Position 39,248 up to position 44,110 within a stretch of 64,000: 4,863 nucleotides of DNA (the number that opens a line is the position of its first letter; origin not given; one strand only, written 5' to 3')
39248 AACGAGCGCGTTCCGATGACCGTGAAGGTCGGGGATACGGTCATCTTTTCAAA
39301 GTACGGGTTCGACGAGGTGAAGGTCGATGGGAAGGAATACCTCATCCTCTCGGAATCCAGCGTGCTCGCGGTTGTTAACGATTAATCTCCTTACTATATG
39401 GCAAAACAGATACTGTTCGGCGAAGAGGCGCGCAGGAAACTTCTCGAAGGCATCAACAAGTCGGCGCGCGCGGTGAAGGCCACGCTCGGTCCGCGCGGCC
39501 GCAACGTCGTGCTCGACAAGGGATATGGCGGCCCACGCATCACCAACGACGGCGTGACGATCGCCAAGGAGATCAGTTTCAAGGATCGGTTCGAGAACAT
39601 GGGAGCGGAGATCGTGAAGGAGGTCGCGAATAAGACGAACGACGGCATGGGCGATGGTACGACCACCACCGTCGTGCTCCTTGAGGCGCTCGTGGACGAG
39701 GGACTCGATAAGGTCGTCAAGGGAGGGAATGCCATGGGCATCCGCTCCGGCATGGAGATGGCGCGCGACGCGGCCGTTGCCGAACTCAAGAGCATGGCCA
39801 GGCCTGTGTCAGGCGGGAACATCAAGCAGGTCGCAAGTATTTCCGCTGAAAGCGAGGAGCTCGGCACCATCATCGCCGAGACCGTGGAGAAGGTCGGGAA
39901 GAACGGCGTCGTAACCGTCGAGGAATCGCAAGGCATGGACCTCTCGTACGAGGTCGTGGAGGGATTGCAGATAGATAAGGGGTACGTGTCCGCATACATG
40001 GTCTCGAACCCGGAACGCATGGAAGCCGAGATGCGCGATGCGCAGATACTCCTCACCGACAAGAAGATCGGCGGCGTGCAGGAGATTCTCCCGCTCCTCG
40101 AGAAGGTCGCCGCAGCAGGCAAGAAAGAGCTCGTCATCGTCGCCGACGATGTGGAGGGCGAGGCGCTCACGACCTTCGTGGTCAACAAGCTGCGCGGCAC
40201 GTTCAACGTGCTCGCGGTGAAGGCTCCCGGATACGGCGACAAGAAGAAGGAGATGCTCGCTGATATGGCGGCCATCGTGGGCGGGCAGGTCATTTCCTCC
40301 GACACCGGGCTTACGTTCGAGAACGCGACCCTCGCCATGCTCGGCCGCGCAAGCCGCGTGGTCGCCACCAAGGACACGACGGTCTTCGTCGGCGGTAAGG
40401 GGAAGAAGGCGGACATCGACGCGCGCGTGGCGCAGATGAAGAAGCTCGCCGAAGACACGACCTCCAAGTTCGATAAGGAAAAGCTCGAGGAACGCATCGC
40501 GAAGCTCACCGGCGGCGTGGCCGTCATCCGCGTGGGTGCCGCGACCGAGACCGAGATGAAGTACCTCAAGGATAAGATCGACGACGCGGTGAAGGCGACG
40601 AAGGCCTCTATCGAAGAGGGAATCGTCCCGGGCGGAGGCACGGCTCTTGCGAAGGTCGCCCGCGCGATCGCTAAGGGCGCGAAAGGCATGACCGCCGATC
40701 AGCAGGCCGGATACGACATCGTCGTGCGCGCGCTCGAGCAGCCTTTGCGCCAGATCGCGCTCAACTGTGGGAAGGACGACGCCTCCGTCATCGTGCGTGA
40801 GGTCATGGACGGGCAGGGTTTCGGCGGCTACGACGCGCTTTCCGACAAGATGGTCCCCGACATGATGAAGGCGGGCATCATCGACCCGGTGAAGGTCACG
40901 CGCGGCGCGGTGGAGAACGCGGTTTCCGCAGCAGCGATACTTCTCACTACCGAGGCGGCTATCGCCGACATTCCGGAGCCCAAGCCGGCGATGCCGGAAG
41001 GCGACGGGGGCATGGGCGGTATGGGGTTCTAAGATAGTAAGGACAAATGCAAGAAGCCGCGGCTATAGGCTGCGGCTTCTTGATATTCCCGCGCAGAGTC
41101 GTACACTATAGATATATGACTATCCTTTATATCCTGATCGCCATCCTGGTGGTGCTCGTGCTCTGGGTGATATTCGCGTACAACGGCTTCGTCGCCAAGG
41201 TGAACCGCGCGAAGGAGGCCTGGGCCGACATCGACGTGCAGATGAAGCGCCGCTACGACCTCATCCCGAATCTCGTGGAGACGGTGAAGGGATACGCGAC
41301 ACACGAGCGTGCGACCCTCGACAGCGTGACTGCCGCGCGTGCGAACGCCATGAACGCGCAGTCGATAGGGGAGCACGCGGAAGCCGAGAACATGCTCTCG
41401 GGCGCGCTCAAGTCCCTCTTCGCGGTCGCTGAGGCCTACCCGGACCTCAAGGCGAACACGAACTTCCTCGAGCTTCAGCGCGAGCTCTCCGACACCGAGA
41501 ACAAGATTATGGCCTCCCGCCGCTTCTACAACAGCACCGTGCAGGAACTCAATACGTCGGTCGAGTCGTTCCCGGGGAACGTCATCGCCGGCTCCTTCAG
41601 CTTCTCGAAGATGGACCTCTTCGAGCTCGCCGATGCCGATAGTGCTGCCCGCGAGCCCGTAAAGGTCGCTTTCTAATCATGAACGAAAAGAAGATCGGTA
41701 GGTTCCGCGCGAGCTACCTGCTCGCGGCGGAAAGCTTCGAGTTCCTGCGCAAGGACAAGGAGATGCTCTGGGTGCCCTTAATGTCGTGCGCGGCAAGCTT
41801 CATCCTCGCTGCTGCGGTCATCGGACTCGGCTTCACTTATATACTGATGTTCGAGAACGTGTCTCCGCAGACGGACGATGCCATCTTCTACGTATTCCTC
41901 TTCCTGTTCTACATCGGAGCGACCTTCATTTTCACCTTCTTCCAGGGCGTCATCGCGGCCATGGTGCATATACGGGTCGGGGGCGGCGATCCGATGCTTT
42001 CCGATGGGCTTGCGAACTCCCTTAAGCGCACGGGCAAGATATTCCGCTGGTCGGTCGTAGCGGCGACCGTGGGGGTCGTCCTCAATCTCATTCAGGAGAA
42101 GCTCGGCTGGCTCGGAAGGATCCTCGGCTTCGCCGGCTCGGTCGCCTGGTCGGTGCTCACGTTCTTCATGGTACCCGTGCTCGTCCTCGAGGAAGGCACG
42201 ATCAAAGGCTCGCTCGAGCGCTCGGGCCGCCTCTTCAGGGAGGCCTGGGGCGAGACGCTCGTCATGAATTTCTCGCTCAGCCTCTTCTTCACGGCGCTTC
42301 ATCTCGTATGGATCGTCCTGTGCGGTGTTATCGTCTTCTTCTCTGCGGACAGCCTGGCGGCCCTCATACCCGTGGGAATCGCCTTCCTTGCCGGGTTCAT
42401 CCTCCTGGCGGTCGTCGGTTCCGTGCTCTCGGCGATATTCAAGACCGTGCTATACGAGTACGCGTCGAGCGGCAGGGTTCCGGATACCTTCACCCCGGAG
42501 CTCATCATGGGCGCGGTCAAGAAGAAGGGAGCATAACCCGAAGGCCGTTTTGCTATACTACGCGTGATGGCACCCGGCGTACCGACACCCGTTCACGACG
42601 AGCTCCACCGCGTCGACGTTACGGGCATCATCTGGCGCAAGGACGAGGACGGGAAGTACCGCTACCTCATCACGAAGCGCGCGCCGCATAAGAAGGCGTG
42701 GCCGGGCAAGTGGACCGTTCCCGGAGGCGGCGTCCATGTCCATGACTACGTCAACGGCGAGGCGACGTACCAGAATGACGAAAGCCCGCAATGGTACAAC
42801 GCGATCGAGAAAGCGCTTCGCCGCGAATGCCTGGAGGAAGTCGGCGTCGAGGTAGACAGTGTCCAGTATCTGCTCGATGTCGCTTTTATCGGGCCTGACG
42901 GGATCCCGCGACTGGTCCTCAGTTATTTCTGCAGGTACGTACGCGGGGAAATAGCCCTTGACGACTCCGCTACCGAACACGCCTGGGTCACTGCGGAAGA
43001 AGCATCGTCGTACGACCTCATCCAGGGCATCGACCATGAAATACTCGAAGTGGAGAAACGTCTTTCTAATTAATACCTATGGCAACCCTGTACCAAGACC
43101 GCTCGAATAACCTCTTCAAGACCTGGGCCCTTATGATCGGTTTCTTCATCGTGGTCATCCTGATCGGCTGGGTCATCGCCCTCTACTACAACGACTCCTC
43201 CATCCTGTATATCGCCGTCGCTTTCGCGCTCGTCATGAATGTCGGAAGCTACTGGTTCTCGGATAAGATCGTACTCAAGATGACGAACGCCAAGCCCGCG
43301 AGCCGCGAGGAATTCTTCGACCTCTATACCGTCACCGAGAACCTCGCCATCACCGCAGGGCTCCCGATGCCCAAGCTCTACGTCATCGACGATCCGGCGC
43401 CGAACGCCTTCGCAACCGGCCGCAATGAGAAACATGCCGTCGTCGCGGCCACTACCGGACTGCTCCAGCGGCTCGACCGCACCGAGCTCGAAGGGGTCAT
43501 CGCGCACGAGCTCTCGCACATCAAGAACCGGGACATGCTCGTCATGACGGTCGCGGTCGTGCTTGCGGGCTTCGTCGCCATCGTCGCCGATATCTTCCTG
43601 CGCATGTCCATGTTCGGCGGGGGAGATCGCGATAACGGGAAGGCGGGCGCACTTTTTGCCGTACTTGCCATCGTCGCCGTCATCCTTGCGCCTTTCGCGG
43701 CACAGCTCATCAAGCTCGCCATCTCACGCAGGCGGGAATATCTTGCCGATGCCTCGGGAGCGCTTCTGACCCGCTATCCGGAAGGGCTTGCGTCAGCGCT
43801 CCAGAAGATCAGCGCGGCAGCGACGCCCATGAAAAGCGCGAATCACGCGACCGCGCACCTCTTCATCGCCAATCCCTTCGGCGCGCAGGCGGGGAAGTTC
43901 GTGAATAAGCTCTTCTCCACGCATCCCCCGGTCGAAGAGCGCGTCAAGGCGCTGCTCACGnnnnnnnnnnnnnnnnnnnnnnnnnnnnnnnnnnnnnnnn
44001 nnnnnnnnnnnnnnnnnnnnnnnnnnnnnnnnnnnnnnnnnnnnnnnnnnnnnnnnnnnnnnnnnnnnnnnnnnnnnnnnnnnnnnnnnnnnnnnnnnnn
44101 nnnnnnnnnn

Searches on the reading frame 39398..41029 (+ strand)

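Call 26: search_protein_families(library=pfam, proteins=[window:39398-41029:+], max_evalue=0.01)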
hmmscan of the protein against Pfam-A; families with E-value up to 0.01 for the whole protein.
window:39398-41029:+ (544 aa): 1 family
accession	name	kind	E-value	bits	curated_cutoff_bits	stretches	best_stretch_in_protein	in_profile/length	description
PF00118.29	Cpn60_TCP1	-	1.3e-67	229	34.3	1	23-524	2-488/490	TCP-1/cpn60 chaperonin family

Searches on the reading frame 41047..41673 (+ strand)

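Call 26: search_protein_families(library=pfam, proteins=[window:41047-41673:+], max_evalue=0.01)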
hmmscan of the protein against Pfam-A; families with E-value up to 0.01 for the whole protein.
window:41047-41673:+ (209 aa): 1 family
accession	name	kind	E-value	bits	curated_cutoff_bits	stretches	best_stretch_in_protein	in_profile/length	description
PF04011.17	LemA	-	5.7e-61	205.1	26.2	1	58-209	1-149/149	LemA family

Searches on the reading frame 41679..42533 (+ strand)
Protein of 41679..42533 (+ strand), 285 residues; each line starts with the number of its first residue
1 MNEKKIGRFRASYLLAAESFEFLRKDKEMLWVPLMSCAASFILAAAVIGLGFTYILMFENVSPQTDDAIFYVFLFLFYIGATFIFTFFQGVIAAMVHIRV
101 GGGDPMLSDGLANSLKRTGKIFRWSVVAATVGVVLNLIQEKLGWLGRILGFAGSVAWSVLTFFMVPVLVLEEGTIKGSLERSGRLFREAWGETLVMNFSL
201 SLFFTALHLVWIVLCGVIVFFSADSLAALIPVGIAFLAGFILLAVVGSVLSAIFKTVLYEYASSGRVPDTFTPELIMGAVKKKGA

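Call 26: search_protein_families(library=pfam, proteins=[window:41679-42533:+], max_evalue=0.01)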
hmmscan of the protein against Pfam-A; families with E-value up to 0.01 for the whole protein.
window:41679-42533:+ (285 aa): 2 families
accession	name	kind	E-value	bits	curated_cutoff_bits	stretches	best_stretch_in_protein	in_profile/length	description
PF19656.5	DUF6159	-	7.7e-29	101.5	27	1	69-266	2-201/204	Family of unknown function (DUF6159)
PF10110.14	GPDPase_memb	-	0.0018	17.5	29.6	0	162-256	183-276/321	Membrane domain of glycerophosphoryl diester phosphodiesterase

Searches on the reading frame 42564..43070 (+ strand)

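Call 26: search_protein_families(library=pfam, proteins=[window:42564-43070:+], max_evalue=0.01)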
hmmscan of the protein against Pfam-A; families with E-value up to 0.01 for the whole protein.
window:42564-43070:+ (169 aa): 2 families
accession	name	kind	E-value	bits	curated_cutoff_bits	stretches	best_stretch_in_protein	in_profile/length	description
PF00293.34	NUDIX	-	1.2e-13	51.7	21.1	1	19-149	5-119/134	NUDIX domain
PF14815.12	NUDIX_4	-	0.00045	20.4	35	1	31-152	9-103/113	NUDIX domain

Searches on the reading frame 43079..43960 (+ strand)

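Call 26: search_protein_families(library=pfam, proteins=[window:43079-43960:+], max_evalue=0.01)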
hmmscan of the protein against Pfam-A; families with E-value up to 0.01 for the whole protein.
window:43079-43960:+ (294 aa): 4 families
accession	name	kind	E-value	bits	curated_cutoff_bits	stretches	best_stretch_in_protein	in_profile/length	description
PF01435.24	Peptidase_M48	-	6.8e-36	124.3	20.3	1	81-292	6-182/186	Peptidase family M48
PF05569.17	Peptidase_M56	-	8.3e-05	22.3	31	1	121-162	177-218/296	BlaR1 peptidase M56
PF12832.13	MFS_1_like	-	0.00026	20.6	25.2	1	20-212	136-272/373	MFS_1 like family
PF13789.11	DUF4181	-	0.0064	17.4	25.4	0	5-55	23-74/108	Domain of unknown function (DUF4181)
